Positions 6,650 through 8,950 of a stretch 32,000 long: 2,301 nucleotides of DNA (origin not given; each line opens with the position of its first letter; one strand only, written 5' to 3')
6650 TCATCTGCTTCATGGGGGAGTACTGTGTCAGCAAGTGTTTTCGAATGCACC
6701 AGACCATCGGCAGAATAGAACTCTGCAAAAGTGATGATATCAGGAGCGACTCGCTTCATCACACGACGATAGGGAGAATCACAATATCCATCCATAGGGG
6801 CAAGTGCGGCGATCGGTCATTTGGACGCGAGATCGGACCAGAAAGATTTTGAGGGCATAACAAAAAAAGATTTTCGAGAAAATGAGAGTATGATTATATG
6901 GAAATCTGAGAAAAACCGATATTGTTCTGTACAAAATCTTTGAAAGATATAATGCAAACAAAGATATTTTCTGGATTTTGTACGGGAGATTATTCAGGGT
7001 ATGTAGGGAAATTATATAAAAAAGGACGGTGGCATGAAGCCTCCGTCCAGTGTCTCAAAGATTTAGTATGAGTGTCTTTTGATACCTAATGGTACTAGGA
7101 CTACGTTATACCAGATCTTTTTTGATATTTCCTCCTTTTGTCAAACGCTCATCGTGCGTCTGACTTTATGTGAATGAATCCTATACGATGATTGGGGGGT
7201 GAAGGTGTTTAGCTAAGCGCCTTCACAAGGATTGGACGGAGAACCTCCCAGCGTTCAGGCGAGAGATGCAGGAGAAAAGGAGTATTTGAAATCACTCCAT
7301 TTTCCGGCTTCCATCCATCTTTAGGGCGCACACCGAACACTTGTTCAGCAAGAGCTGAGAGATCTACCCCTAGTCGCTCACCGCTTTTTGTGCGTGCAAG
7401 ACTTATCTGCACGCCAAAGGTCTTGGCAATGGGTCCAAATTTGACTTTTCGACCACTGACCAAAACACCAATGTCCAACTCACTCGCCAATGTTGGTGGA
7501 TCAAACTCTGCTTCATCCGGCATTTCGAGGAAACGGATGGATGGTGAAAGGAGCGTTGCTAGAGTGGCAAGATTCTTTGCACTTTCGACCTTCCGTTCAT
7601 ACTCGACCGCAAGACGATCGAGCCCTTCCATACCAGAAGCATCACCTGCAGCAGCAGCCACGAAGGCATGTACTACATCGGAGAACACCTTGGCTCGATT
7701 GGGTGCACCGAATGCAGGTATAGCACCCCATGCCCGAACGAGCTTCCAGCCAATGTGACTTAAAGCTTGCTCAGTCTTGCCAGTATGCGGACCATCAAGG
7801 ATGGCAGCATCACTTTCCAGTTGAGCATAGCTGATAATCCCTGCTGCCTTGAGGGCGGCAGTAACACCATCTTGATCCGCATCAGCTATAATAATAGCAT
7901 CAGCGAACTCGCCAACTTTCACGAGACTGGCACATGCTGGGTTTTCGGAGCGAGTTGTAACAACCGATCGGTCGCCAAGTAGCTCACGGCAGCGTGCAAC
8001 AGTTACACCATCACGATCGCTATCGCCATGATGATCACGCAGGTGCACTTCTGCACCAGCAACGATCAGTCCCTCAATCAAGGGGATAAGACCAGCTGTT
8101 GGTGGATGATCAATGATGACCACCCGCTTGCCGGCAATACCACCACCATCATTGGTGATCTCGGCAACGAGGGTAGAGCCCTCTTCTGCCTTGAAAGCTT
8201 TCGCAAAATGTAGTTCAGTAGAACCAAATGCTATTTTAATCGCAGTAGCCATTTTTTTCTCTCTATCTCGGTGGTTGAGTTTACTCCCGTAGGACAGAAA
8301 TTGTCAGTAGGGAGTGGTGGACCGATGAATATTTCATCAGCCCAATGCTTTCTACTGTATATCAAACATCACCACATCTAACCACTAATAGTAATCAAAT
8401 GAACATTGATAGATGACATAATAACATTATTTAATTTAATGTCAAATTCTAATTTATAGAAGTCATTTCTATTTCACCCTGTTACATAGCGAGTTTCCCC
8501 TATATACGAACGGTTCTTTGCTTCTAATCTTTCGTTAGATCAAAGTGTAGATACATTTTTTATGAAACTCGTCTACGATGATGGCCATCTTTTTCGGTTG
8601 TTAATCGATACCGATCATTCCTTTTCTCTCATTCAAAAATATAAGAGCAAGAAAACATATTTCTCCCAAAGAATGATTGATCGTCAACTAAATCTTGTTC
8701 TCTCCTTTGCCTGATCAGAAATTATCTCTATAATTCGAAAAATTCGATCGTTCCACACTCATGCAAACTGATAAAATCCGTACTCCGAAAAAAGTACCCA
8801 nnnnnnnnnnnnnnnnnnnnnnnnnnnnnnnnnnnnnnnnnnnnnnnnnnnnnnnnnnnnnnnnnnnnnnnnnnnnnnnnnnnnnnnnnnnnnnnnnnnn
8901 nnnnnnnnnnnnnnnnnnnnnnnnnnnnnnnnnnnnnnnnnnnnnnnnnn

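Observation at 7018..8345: GC-rich, TGA-free foreign-looking gene embedded in a recoded low-GC genome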

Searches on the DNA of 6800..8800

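Call 39: search_rna_families(source=window, start=6800, end=8800, threshold=evalue, max_evalue=5)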
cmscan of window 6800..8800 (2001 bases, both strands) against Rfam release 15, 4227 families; matches with E-value up to 5: 5.
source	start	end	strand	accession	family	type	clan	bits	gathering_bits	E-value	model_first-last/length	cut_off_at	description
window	6927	6983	-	RF00900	mir-255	Gene; miRNA;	-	20.4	50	2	1-59/59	no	mir-255 microRNA precursor family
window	7012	7125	-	RF00558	L20_leader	Cis-reg; leader;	-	19.9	58.7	0.76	1-127/127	no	Ribosomal protein L20 leader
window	8459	8558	+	RF01247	snR32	Gene; snRNA; snoRNA; HACA-box;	-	18.8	45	4.2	1-191/191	no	Small nucleolar RNA snR32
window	8298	8367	+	RF00827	mir-77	Gene; miRNA;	-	17.3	83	1.9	1-89/89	no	mir-77 microRNA precursor family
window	6921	7012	-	RF02706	TeloSII_ncR30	Gene; sRNA;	-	15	86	1.7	1-226/226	no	TeloSII non coding RNA 30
